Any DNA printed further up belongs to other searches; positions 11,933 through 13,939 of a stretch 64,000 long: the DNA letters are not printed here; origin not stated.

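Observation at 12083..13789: Histone-H1-like K/A/P tandem-repeat domain fused to a HIBADH-type dehydrogenase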

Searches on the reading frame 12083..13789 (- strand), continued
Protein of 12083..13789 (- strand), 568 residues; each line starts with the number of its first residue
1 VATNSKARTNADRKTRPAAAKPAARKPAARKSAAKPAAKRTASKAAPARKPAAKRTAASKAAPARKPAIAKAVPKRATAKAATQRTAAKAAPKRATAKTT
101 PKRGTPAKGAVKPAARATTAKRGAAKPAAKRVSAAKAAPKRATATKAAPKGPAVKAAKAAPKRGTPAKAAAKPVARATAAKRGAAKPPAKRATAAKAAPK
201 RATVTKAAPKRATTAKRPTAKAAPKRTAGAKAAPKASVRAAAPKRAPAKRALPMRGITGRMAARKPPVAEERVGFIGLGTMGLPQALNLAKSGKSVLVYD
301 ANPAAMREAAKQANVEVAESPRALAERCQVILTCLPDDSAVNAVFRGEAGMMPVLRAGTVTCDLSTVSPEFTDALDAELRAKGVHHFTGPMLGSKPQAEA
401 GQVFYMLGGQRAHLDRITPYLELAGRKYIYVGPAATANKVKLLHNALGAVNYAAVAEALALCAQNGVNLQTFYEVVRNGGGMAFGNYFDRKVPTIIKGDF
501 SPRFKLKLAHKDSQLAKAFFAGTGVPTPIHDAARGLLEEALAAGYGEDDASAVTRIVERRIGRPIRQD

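Call 82: find_encoding_contigs(protein=P0004, flank=3000, max_places=2)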
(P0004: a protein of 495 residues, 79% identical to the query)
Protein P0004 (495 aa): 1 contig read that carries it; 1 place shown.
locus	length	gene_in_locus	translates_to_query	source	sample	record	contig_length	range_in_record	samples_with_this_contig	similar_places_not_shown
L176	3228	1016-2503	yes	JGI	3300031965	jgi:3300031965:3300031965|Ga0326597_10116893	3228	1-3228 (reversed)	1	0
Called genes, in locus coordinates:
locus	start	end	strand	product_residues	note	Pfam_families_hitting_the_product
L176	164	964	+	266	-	PF01996:F420_ligase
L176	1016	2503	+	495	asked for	PF07382:HC2 (weak), PF02737:3HCDH_N (faint), PF03446:NAD_binding_2, PF03807:F420_oxidored (weak), PF14833:NAD_binding_11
